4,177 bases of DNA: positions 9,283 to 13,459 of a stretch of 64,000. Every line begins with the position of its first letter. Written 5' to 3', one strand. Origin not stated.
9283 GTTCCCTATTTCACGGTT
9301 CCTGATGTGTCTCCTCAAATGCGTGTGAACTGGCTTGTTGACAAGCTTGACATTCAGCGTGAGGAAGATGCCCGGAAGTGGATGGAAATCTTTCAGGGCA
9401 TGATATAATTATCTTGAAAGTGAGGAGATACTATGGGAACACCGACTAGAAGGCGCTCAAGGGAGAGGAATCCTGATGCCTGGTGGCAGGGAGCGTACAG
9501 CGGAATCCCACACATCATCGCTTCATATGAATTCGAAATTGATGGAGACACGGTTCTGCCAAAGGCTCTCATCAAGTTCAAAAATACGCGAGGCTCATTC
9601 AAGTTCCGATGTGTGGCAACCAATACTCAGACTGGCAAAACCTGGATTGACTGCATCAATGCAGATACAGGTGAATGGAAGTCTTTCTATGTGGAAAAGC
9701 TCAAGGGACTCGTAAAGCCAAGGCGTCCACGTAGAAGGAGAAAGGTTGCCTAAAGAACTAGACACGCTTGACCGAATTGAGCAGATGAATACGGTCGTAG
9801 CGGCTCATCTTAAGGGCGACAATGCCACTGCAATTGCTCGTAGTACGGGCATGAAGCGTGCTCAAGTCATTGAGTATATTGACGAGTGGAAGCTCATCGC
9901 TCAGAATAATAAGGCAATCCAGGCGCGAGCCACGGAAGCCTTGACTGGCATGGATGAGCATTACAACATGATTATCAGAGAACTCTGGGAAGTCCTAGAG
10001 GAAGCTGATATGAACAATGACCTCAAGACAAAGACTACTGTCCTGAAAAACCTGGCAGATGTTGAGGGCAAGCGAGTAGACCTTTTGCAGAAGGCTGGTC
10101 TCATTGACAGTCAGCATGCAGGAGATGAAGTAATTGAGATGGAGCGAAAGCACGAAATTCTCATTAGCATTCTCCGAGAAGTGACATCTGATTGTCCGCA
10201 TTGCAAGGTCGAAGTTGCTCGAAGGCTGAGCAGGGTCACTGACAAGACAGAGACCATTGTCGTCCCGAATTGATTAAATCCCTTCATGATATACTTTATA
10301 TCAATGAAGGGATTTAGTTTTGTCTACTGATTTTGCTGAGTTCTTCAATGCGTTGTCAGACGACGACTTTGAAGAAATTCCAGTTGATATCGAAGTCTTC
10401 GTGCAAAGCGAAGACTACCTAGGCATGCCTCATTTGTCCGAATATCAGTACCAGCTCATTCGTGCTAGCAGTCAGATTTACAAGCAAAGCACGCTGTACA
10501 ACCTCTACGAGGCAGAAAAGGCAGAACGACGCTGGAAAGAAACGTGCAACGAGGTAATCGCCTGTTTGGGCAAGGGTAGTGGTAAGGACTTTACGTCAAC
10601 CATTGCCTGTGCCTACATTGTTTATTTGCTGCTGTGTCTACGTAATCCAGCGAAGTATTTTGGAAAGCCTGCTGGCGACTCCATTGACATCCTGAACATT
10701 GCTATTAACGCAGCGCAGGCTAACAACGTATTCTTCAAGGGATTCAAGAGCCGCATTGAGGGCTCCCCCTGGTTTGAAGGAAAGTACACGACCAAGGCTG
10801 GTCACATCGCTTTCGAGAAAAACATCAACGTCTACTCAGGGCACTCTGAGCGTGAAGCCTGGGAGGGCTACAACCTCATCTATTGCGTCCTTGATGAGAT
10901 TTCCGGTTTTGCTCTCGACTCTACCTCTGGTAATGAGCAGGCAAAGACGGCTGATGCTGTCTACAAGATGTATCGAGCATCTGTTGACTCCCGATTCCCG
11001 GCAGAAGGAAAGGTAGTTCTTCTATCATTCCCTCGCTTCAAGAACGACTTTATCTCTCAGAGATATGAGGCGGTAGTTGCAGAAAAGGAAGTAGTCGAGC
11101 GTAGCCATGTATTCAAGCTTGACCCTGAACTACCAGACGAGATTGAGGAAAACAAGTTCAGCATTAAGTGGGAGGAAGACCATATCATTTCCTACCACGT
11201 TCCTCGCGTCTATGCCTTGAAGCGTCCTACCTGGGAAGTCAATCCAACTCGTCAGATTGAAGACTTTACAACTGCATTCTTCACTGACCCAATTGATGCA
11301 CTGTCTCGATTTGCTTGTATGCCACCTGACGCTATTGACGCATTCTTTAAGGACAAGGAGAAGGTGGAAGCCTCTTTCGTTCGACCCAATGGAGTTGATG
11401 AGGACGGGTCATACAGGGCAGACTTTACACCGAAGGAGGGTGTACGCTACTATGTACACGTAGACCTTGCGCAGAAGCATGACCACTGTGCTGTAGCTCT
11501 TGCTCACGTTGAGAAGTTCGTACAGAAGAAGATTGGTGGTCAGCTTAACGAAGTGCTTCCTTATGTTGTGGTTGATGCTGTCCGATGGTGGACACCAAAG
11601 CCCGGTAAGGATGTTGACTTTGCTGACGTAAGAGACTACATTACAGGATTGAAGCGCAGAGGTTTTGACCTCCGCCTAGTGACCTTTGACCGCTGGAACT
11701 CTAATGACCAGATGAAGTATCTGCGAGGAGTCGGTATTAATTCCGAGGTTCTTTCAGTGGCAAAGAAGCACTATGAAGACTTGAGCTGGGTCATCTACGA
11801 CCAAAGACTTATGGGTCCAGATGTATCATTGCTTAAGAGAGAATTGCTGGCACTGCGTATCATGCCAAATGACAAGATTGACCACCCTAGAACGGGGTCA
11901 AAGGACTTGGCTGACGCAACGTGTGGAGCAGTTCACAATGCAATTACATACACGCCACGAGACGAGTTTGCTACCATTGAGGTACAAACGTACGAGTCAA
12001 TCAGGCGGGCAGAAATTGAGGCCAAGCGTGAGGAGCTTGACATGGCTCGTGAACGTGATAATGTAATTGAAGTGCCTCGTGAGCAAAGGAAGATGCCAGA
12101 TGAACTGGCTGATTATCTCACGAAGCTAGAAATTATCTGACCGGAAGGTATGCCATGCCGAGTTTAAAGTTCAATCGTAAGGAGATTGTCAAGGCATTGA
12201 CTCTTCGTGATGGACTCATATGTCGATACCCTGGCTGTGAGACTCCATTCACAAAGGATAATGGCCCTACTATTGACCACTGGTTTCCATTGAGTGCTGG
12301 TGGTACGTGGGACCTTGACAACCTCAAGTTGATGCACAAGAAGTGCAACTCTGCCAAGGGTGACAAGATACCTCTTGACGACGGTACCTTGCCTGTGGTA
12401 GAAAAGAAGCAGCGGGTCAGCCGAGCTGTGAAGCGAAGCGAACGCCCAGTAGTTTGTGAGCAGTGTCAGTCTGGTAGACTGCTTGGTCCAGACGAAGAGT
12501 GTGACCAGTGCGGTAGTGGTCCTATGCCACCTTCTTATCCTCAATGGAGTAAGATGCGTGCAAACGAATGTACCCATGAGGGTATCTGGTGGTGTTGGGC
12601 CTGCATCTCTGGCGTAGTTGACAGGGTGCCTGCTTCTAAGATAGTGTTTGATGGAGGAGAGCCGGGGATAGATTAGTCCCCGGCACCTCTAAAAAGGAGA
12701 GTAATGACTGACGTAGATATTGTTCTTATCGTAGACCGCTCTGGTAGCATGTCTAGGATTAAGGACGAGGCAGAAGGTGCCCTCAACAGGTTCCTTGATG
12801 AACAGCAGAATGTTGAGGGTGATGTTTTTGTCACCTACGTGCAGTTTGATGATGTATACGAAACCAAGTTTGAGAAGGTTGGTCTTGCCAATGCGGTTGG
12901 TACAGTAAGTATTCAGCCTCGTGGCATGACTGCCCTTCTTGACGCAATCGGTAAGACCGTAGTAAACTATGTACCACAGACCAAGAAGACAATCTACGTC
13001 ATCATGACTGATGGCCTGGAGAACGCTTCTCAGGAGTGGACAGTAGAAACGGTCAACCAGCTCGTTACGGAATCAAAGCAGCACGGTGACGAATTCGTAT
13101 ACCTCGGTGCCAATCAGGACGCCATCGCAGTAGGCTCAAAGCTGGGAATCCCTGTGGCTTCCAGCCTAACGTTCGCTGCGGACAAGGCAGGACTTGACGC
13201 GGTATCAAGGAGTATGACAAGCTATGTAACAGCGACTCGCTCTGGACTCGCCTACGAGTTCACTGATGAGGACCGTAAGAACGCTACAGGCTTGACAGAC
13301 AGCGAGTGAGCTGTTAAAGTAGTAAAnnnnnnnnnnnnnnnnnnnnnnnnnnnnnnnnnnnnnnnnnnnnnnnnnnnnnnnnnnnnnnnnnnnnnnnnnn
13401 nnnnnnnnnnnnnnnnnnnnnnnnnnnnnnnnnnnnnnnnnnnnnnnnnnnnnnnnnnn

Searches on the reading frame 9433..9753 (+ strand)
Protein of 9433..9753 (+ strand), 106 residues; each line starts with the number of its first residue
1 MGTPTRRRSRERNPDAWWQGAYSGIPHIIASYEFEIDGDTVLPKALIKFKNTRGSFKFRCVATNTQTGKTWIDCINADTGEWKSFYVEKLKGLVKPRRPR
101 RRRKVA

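Call 73: search_protein_families(library=pfam, proteins=[window:9433-9753:+], max_evalue=0.01)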
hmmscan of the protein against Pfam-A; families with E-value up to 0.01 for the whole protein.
window:9433-9753:+ (106 aa): 1 family
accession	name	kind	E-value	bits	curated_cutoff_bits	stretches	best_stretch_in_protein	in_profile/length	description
PF23904.1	DUF7246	-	9.1e-42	142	27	1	4-105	3-100/101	Domain of unknown function (DUF7246)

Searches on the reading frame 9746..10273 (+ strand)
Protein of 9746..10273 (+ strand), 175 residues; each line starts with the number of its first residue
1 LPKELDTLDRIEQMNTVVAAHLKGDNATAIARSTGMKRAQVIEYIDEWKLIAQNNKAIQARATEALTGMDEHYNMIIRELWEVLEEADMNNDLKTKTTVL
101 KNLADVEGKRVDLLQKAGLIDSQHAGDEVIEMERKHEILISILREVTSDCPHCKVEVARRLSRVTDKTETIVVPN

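Call 73: search_protein_families(library=pfam, proteins=[window:9746-10273:+], max_evalue=0.01)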
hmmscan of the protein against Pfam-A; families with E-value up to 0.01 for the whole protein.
window:9746-10273:+ (175 aa): 1 family
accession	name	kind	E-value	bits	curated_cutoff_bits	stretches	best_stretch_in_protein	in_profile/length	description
PF07511.17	DUF1525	-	0.0049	17.4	24.1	0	124-168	17-61/113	Protein of unknown function (DUF1525)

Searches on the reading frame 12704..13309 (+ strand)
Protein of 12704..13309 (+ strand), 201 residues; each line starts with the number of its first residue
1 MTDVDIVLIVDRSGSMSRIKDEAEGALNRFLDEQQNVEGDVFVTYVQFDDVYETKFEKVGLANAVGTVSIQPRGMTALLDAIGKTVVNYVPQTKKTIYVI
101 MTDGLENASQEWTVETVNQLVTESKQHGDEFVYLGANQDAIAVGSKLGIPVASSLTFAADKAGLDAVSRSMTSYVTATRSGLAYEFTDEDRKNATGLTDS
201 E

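Call 73: search_protein_families(library=pfam, proteins=[window:12704-13309:+], max_evalue=0.01)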
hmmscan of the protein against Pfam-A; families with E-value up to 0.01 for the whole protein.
window:12704-13309:+ (201 aa): 3 families
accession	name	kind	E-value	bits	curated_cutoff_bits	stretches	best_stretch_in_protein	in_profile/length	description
PF00092.34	VWA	-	8.1e-05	23.3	23.8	1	5-139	1-142/174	von Willebrand factor type A domain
PF13519.12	VWA_2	-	0.00011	23.2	27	1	6-104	1-106/107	von Willebrand factor type A domain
PF05762.20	VWA_CoxE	-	0.001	18.9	26.4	1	3-124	56-179/222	VWA domain containing CoxE-like protein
